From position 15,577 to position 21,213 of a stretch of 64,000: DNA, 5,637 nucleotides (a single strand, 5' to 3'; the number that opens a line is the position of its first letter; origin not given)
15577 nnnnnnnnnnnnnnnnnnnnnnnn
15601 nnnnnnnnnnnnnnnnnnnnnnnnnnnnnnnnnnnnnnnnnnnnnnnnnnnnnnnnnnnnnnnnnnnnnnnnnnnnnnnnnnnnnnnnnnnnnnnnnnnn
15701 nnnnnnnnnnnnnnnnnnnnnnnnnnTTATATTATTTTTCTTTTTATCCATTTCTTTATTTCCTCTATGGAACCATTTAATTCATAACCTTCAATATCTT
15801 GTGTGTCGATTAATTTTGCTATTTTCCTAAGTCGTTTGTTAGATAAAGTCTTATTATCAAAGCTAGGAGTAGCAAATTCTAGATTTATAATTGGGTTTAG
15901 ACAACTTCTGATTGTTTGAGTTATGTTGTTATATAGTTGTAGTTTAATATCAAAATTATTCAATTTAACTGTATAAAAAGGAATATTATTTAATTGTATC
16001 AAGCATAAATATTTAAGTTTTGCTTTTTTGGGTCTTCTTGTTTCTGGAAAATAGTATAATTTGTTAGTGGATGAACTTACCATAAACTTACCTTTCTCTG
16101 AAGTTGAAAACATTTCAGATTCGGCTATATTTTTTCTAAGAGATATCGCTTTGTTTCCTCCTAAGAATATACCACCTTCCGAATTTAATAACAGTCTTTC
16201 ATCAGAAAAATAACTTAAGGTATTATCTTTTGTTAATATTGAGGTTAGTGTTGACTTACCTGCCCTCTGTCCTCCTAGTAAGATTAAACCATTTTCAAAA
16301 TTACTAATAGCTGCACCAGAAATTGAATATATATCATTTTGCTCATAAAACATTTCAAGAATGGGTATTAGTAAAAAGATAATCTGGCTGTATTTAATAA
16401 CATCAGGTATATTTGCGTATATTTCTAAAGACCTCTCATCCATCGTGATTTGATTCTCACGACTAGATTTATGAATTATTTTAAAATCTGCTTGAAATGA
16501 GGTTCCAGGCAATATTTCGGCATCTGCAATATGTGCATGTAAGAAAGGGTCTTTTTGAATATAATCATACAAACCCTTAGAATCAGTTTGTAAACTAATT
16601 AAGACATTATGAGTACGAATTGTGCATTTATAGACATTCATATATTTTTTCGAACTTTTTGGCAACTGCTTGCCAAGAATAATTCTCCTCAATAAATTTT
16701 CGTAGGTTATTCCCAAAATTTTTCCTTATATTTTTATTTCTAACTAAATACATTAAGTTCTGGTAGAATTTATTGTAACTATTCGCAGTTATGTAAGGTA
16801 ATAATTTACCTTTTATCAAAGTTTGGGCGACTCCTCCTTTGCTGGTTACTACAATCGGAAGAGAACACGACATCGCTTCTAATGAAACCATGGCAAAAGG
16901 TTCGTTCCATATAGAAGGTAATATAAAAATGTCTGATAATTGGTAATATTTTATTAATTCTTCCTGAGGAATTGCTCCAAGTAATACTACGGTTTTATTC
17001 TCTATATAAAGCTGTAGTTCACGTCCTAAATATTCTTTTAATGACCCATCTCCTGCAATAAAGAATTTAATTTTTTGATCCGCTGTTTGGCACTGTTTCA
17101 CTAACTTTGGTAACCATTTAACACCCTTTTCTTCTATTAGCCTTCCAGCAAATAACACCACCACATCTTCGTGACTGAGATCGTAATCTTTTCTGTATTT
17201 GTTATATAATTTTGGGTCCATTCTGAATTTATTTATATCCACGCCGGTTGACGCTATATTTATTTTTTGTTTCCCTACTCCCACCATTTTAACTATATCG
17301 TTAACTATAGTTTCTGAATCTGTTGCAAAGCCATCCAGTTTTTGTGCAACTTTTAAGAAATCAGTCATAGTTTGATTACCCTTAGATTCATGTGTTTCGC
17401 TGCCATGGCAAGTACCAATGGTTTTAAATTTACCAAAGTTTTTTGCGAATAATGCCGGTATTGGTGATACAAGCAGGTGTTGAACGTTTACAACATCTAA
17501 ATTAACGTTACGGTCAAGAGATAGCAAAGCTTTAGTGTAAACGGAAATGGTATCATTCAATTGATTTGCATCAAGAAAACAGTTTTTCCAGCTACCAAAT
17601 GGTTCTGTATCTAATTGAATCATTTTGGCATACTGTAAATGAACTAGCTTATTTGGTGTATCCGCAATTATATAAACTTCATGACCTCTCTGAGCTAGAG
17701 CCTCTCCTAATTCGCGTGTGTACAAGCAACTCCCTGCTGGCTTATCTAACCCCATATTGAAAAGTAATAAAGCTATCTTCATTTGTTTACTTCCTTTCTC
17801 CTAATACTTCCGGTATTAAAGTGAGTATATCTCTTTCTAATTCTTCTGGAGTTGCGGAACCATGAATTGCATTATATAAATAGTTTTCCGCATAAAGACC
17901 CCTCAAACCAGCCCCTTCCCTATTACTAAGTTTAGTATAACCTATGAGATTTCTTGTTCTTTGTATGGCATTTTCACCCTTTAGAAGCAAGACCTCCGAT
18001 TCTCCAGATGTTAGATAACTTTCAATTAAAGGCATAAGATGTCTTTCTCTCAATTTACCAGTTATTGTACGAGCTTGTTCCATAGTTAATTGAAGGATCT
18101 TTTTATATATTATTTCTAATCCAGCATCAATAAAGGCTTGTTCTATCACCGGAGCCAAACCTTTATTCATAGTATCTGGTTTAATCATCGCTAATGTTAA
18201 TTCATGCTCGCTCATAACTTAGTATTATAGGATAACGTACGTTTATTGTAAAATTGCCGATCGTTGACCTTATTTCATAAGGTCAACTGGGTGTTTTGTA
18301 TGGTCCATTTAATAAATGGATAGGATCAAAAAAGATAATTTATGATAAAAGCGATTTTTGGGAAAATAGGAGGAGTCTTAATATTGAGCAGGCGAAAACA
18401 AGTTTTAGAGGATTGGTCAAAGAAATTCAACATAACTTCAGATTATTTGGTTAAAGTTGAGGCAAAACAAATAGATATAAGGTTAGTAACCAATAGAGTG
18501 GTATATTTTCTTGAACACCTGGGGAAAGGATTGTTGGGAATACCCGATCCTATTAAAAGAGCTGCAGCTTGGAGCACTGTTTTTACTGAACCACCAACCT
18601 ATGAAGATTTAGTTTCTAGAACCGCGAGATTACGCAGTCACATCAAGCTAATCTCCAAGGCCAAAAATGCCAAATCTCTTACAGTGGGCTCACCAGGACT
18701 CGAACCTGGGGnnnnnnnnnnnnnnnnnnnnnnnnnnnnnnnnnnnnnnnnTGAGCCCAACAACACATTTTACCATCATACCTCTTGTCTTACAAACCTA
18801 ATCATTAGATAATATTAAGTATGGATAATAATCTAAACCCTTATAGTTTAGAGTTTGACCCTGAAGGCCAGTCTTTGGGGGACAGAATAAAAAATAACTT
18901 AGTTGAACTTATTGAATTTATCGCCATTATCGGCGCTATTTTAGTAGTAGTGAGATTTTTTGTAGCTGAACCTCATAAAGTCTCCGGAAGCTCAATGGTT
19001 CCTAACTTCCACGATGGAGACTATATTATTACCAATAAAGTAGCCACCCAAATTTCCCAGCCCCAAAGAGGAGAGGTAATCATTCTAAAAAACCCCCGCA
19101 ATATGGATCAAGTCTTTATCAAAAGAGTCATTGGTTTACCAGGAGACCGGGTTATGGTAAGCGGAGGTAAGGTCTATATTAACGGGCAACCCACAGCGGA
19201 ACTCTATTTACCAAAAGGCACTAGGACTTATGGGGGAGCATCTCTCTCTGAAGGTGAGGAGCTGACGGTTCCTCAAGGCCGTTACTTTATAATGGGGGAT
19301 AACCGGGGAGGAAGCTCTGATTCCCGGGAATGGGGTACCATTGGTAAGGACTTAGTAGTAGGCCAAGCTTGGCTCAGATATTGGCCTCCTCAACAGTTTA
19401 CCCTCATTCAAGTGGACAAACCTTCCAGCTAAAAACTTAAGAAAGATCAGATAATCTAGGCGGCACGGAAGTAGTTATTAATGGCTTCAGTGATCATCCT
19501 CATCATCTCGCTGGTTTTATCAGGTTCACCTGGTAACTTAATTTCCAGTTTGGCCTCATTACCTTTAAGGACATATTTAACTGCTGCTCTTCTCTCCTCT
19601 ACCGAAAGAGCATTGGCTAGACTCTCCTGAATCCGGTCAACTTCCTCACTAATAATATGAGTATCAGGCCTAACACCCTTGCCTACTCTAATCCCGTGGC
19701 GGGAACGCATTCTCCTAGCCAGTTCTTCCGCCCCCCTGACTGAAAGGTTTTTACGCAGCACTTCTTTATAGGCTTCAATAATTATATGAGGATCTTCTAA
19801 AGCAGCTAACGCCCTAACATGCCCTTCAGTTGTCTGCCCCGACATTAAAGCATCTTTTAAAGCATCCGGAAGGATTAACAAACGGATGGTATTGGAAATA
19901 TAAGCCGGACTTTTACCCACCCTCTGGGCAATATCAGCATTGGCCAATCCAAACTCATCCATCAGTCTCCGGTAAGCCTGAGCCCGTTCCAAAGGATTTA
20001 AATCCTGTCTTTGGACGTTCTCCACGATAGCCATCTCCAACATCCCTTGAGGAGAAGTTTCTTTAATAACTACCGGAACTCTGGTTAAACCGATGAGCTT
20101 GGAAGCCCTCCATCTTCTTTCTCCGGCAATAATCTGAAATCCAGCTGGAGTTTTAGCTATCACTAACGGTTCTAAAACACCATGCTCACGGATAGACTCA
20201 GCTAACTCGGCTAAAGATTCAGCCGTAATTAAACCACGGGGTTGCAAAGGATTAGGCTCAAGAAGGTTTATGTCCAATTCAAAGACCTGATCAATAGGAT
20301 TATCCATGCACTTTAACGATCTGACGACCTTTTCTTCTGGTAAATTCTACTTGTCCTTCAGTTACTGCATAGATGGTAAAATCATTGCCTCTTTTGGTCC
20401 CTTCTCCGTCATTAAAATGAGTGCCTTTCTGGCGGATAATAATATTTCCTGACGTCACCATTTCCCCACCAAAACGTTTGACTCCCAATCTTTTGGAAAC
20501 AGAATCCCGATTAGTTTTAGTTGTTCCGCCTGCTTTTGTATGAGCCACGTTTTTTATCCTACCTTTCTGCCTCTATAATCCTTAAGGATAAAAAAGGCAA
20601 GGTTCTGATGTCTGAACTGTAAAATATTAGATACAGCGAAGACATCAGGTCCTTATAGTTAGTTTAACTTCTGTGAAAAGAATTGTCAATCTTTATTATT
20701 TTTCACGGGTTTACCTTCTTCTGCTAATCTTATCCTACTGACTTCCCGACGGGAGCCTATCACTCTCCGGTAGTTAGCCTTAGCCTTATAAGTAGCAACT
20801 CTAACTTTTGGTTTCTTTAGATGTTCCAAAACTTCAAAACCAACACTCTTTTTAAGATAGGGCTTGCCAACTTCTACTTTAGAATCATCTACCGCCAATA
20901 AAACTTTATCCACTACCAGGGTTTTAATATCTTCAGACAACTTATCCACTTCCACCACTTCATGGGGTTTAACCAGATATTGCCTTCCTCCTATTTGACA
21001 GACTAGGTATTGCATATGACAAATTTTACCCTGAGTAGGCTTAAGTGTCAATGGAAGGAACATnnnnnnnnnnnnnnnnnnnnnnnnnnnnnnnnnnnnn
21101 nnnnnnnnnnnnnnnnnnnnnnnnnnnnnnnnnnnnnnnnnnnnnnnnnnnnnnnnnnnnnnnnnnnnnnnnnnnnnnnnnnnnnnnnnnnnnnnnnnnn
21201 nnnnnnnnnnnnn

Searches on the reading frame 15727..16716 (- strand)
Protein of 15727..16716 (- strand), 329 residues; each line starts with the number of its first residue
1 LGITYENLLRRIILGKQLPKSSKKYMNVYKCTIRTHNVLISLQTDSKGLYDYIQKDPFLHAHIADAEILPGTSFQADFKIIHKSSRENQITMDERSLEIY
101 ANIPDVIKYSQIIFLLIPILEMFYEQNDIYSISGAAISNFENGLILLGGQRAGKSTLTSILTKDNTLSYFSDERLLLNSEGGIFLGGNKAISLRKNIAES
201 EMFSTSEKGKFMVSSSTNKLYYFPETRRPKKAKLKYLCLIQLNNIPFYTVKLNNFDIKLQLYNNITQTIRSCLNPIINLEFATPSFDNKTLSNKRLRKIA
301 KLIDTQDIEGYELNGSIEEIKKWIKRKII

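Call 14: search_protein_families(library=pfam, proteins=[window:15727-16716:-], max_evalue=0.001)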
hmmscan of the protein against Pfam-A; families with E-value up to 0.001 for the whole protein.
window:15727-16716:- (329 aa): 0 families

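Call 23: search_protein_families(library=ncbifam, proteins=[window:15727-16716:-], max_evalue=0.01)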
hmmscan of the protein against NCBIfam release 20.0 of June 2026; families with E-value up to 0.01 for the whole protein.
window:15727-16716:- (329 aa): 1 family
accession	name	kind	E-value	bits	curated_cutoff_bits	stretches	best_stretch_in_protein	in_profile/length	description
TIGR04352.1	HprK_rel_A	equivalog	0.00086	18.5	200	1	132-195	99-161/280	HprK-related kinase A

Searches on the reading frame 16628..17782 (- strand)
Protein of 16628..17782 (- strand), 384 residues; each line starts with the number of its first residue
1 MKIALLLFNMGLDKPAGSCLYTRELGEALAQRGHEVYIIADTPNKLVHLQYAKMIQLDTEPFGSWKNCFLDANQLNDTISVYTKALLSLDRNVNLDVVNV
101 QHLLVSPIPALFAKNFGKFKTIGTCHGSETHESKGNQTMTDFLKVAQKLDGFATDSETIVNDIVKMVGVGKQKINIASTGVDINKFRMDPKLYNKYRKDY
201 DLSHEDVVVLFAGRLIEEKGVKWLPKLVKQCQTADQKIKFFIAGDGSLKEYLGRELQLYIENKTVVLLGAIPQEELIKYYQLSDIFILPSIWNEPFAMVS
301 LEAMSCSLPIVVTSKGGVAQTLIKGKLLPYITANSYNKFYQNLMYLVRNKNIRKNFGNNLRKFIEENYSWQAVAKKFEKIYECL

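Call 14: search_protein_families(library=pfam, proteins=[window:16628-17782:-], max_evalue=0.001)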
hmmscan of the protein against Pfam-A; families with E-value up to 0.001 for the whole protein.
window:16628-17782:- (384 aa): 5 families
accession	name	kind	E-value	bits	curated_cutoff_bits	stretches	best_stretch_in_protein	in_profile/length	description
PF00534.26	Glycos_transf_1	-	4.1e-32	111.5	26.4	1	195-362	4-171/172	Glycosyl transferases group 1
PF13692.12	Glyco_trans_1_4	-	1.2e-24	87.6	27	1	208-347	3-140/142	Glycosyl transferases group 1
PF13439.12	Glyco_transf_4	-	1.1e-13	52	28.5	1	21-184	7-169/170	Glycosyltransferase Family 4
PF20706.3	GT4-conflict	-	6e-09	35.8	26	1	203-376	194-384/385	Family 4 Glycosyltransferase in conflict systems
PF13524.12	Glyco_trans_1_2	-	0.00017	22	25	1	236-378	13-143/144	Glycosyl transferase-like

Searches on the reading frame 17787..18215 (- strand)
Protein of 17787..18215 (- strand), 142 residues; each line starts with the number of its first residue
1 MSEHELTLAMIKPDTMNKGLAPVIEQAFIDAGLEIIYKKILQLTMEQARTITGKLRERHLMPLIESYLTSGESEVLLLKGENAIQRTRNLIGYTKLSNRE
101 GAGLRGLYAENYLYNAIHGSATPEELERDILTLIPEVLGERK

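Call 14: search_protein_families(library=pfam, proteins=[window:17787-18215:-], max_evalue=0.001)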
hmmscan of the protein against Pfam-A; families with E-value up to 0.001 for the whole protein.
window:17787-18215:- (142 aa): 1 family
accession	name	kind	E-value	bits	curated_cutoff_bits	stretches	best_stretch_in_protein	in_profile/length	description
PF00334.24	NDK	-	2e-25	89.7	27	1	5-134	1-130/135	Nucleoside diphosphate kinase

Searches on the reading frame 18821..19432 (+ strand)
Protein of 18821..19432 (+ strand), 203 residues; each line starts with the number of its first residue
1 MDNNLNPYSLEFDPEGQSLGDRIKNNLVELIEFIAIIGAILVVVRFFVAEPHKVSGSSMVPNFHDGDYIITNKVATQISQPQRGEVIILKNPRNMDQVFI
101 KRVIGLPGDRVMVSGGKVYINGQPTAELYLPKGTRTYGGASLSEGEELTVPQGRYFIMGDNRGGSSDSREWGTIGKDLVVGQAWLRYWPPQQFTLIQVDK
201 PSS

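Call 14: search_protein_families(library=pfam, proteins=[window:18821-19432:+], max_evalue=0.001)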
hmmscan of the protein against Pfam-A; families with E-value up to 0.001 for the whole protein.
window:18821-19432:+ (203 aa): 2 families
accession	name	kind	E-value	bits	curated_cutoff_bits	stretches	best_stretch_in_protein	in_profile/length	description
PF10502.14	Peptidase_S26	-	7.4e-48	163.1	22.9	1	28-188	2-168/168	Signal peptidase, peptidase S26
PF00717.28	Peptidase_S24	-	0.00011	22.3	23.3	1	53-110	39-88/116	Peptidase S24-like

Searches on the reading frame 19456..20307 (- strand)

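Call 14: search_protein_families(library=pfam, proteins=[window:19456-20307:-], max_evalue=0.001)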
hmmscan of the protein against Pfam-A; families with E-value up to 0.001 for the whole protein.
window:19456-20307:- (283 aa): 3 families
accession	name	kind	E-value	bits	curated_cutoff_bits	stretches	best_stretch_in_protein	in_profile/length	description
PF17762.8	HTH_ParB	-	3.2e-31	107.9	22.6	1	101-201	1-101/102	ParB HTH domain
PF02195.25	ParB_N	-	6.8e-30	103.4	26.3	1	7-99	2-95/95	ParB N-terminal domain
PF08535.16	KorB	-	0.00029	21.2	22.3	1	120-168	3-49/89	KorB domain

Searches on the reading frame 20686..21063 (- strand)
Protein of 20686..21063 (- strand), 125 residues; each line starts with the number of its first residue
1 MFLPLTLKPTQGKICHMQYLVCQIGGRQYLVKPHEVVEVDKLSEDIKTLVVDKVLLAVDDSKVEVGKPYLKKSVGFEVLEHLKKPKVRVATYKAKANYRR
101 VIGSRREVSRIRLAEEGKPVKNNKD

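Call 55: search_protein_families(library=pfam, proteins=[window:20686-21063:-], max_evalue=0.0001)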
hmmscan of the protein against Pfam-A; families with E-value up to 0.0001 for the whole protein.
window:20686-21063:- (125 aa): 1 family
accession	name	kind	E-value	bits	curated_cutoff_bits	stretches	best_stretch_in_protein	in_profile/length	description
PF00829.26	Ribosomal_L21p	-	6e-20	71.8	27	1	19-113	2-96/99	Ribosomal prokaryotic L21 protein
